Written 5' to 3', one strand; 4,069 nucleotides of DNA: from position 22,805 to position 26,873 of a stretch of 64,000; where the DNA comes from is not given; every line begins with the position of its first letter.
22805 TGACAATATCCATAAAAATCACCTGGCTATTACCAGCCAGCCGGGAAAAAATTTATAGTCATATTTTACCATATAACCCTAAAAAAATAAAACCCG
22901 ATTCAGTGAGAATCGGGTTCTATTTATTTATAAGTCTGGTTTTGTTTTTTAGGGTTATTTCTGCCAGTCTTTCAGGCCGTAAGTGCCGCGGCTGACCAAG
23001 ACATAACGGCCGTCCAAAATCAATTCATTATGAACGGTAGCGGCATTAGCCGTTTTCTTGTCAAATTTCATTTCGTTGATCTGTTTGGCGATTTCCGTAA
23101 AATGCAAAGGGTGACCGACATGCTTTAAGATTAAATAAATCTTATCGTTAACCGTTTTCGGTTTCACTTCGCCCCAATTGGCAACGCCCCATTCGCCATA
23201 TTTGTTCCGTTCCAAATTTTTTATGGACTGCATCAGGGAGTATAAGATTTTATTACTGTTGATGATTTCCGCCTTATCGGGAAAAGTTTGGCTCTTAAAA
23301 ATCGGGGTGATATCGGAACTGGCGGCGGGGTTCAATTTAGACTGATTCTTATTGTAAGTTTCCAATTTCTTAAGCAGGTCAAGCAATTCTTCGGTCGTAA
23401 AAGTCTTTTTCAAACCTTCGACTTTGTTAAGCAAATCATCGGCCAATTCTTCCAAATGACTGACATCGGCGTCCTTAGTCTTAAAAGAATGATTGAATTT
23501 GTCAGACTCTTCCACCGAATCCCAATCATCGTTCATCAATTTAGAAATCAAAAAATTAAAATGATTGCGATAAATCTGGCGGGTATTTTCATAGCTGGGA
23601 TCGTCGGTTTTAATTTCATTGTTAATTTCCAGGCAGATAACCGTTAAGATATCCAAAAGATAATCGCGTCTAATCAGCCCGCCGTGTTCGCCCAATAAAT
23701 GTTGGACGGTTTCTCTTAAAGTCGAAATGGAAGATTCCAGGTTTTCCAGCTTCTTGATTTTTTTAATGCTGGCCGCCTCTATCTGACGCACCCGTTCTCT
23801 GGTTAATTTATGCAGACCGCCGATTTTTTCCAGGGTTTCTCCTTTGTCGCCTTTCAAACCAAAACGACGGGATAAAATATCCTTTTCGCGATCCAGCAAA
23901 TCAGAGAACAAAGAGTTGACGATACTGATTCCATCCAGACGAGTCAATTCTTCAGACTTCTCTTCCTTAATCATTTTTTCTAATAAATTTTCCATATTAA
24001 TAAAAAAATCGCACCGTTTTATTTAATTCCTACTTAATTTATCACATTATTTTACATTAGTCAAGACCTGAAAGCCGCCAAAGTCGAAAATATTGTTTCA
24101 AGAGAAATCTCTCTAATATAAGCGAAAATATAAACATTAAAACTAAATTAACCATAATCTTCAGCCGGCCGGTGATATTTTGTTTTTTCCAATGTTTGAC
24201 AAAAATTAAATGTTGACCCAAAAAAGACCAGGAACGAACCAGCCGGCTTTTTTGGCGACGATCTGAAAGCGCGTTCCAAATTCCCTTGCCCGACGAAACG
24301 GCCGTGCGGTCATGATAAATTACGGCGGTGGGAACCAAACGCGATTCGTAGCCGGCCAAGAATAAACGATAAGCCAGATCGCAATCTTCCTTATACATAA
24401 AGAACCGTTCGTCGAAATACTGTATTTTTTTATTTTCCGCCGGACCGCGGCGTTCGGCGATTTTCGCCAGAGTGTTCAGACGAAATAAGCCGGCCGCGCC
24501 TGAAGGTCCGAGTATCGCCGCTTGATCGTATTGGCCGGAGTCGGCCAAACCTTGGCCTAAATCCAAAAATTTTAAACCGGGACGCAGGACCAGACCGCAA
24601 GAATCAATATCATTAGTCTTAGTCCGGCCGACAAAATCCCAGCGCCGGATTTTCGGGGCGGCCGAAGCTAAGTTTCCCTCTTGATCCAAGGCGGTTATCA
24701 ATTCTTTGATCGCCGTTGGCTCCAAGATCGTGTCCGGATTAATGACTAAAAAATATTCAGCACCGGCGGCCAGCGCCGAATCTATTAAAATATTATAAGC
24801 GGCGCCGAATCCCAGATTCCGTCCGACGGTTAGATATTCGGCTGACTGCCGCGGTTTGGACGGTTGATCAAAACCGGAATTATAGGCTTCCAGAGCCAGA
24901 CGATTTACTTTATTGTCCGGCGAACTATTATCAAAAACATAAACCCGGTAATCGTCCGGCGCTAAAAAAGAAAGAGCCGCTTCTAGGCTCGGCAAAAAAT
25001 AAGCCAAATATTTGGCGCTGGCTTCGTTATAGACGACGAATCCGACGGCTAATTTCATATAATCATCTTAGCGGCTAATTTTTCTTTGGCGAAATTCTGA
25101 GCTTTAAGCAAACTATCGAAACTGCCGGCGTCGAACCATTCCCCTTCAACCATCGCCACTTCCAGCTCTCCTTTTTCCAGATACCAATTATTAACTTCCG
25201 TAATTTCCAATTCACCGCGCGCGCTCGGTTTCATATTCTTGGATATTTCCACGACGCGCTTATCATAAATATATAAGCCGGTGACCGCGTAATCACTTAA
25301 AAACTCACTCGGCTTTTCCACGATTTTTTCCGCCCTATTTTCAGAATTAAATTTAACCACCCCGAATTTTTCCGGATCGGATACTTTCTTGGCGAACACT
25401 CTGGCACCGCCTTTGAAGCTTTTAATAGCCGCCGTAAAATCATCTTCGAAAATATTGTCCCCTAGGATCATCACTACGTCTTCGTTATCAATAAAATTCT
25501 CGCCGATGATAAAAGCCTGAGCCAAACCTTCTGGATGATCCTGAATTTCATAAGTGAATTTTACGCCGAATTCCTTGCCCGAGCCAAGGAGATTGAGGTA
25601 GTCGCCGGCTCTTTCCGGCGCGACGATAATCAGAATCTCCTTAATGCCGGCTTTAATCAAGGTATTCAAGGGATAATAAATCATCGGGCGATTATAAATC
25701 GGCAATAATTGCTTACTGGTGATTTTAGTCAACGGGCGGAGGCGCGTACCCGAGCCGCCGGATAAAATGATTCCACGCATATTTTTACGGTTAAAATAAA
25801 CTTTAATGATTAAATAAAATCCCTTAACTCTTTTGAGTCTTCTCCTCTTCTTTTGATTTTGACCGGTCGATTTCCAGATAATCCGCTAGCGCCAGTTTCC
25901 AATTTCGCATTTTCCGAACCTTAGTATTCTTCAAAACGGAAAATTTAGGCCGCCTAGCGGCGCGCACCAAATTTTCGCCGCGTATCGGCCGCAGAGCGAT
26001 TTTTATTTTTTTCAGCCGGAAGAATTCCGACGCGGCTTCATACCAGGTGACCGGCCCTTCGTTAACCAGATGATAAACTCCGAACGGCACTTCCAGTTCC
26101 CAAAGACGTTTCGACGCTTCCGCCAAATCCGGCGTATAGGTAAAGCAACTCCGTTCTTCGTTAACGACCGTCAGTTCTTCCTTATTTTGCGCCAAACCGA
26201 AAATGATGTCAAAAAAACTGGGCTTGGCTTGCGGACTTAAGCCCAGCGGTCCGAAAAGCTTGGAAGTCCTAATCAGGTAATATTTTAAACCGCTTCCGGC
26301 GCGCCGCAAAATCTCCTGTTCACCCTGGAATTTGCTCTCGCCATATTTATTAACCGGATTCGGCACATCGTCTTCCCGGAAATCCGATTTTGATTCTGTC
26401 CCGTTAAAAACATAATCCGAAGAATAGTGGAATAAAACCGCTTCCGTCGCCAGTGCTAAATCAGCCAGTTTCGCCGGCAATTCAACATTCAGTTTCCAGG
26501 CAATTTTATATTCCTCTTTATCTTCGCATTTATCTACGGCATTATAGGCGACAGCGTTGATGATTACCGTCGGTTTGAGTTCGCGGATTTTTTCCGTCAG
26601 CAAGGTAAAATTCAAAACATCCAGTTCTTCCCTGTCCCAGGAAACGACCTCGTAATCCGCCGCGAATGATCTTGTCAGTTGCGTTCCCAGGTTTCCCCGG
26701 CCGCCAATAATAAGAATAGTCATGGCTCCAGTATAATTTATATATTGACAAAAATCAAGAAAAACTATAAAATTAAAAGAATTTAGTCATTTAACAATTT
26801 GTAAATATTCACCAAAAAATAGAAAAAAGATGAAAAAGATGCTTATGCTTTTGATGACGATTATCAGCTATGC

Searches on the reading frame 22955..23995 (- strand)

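Call 46: search_protein_families(library=pfam, proteins=[window:22955-23995:-], max_evalue=0.0001)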
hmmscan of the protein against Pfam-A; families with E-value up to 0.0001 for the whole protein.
window:22955-23995:- (346 aa): 2 families
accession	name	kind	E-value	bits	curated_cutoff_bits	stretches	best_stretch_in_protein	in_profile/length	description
PF04545.22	Sigma70_r4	-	3.3e-10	39.8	24.1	1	31-82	3-50/50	Sigma-70, region 4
PF05066.19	HARE-HTH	-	6.2e-07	30.2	25.9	1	281-344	2-71/71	HB1, ASXL, restriction endonuclease HTH domain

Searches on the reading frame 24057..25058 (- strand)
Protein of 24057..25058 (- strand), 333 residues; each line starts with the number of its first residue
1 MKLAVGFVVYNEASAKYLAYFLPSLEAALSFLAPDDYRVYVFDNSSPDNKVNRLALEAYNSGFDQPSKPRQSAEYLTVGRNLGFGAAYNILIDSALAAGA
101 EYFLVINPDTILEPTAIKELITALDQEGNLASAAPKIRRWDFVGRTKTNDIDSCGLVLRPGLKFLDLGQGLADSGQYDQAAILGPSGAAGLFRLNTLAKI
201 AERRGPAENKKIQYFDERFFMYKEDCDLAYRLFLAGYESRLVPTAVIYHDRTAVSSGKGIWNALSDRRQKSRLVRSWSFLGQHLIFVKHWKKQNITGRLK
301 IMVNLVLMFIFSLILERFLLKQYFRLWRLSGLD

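Call 46: search_protein_families(library=pfam, proteins=[window:24057-25058:-], max_evalue=0.0001)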
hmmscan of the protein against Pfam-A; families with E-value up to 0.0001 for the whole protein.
window:24057-25058:- (333 aa): 2 families
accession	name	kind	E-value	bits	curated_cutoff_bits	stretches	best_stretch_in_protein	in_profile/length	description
PF00535.33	Glycos_transf_2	-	2.4e-09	37.8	23.3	1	8-145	5-125/168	Glycosyl transferase family 2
PF13632.12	Glyco_trans_2_3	-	2.3e-05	24.7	27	1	192-294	79-158/198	Glycosyl transferase family group 2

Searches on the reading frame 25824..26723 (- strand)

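Call 46: search_protein_families(library=pfam, proteins=[window:25824-26723:-], max_evalue=0.0001)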
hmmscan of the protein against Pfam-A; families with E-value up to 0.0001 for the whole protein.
window:25824-26723:- (299 aa): 4 families
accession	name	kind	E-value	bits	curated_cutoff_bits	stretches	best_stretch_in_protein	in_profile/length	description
PF04321.23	RmlD_sub_bind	-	4.5e-66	223.3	27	1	1-284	1-283/287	RmlD substrate binding domain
PF01370.27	Epimerase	-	2.7e-21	76.5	20.9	1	3-208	1-225/240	NAD dependent epimerase/dehydratase family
PF16363.11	GDP_Man_Dehyd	-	2e-05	24.6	27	1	34-211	59-240/332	GDP-mannose 4,6 dehydratase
PF07993.18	NAD_binding_4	-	4.5e-05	23.2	20.1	1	69-158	102-209/258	Male sterility protein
